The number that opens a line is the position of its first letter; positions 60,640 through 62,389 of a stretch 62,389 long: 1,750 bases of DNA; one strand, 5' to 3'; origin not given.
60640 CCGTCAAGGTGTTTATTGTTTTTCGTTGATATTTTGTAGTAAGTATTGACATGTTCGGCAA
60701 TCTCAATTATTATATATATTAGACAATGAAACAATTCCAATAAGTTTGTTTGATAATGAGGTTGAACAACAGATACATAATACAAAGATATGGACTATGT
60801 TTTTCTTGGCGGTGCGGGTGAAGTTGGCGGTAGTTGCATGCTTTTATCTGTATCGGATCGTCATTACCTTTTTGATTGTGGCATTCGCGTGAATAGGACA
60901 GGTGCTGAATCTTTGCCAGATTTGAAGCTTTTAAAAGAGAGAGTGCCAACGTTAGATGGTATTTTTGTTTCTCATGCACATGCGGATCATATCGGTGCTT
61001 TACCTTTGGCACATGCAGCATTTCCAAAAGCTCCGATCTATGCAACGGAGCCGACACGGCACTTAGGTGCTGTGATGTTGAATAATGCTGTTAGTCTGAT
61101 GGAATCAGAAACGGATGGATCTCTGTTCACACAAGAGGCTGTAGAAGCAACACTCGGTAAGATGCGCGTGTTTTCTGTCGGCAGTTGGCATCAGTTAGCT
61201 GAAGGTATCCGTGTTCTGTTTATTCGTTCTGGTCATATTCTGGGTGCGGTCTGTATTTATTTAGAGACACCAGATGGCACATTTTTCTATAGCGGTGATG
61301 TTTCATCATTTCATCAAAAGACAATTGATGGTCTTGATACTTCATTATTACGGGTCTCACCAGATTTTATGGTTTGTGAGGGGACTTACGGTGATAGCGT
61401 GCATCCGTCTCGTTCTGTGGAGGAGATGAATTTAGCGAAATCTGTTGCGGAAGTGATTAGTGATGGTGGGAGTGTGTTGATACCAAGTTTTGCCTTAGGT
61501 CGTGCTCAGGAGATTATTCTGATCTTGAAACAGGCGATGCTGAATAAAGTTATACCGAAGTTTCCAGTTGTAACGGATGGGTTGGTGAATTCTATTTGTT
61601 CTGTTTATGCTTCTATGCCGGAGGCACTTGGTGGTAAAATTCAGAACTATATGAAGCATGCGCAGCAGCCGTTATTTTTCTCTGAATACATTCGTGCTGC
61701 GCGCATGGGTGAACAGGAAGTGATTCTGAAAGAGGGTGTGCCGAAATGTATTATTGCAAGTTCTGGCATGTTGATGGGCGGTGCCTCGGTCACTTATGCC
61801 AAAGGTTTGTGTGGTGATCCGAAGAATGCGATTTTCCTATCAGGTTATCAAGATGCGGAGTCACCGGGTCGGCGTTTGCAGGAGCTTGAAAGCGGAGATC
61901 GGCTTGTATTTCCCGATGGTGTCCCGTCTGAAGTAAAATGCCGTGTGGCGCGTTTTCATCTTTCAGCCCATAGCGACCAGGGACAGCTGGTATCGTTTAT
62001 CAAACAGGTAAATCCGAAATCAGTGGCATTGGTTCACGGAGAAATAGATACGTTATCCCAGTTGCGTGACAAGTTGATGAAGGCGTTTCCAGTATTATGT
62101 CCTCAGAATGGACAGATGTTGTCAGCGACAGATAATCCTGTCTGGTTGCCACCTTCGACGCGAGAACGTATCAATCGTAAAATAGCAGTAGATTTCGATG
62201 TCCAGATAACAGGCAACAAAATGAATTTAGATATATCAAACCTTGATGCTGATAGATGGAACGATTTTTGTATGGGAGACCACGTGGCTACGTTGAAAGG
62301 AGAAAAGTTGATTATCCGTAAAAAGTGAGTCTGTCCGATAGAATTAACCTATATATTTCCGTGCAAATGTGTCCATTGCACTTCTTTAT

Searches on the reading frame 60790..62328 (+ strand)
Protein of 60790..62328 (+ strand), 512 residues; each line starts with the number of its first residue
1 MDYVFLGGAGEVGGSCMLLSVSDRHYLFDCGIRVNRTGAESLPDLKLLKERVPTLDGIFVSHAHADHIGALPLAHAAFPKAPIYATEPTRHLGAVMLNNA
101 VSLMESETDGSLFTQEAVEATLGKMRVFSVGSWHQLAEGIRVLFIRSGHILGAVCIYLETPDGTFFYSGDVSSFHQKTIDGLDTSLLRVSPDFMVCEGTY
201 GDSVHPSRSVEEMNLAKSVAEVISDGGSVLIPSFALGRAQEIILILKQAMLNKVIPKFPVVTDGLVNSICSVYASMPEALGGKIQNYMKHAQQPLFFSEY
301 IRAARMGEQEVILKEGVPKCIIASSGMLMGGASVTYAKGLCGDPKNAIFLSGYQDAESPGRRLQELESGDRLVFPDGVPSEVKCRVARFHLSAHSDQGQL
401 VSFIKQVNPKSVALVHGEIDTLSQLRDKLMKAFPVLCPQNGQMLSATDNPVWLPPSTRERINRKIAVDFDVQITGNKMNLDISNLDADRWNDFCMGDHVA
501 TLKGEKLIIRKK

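Call 22: search_protein_families(library=pfam, proteins=[window:60790-62328:+], max_evalue=0.001)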
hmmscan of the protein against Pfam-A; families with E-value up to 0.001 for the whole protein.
window:60790-62328:+ (512 aa): 6 families
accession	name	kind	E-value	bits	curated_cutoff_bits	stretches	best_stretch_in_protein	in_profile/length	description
PF10996.14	Beta-Casp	-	9.7e-22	78.2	27.7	1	239-363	1-120/120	Beta-Casp domain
PF00753.33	Lactamase_B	-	1e-14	55.4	22.7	1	10-232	2-194/196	Metallo-beta-lactamase superfamily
PF07521.17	RMMBL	-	1.4e-14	54.2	21.6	1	381-432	3-55/63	Zn-dependent metallo-hydrolase RNA specificity domain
PF12706.13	Lactamase_B_2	-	2.9e-12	47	27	1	25-187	2-162/200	Beta-lactamase superfamily domain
PF16661.11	Lactamase_B_6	-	2.9e-12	46.8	27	1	18-181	1-172/193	Metallo-beta-lactamase superfamily domain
PF23023.1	Anti-Pycsar_Apyc1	-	0.00043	20.3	50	1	25-185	31-180/250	Anti-Pycsar protein Apyc1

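Call 64: search_protein_families(library=ncbifam, proteins=[window:60790-62328:+], max_evalue=0.01)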
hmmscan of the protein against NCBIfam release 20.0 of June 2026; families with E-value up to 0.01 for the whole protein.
window:60790-62328:+ (512 aa): 14 families
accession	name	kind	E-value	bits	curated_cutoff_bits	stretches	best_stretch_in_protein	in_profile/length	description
TIGR03675.1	arCOG00543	equivalog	3.9e-89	299.6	580.2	1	4-433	178-615/631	beta-CASP ribonuclease aCPSF1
NF045584.1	cas14_MBL_CASP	equivalog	1.9e-70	238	800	1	4-472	4-461/612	type VII CRISPR-associated protein Cas14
TIGR00649.1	MG423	subfamily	1.2e-18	66.8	400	1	5-182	5-169/546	RNase J family beta-CASP ribonuclease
TIGR04122.1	Xnuc_lig_assoc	equivalog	8.4e-16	57.7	325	1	137-284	75-214/326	ligase-associated DNA damage response exonuclease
NF047419.1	RNase_J1_RnjA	exception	8.6e-10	37.9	820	1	6-92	7-96/549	ribonuclease J1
NF012229.1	bla_class_B_core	domain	1.1e-05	25.6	100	1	7-152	8-132/139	metallo-beta-lactamase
NF000801.0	PRK00055.1-3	equivalog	1.8e-05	23.9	252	1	15-71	21-70/307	ribonuclease Z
TIGR02651.1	RNase_Z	equivalog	8.7e-05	21.7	292.95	1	15-72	19-69/302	ribonuclease Z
NF008580.0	PRK11539.1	equivalog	8.9e-05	21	969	1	14-87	513-586/758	ComEC family protein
NF007597.0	PRK10241.1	equivalog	0.00044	19.6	421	1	40-129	31-119/251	hydroxyacylglutathione hydrolase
TIGR03413.1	GSH_gloB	equivalog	0.0009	18.7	200.8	1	40-90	29-78/248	hydroxyacylglutathione hydrolase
NF041257.1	GntH_guanitoxin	equivalog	0.0021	17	333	0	25-75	45-88/374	guanitoxin biosynthesis MBL fold metallo-hydrolase GntH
NF008887.0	PRK11921.1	equivalog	0.0062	15.4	635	0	54-89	71-106/396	anaerobic nitric oxide reductase flavorubredoxin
NF003954.0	PRK05452.1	equivalog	0.0094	14.9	711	0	54-87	71-104/479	anaerobic nitric oxide reductase flavorubredoxin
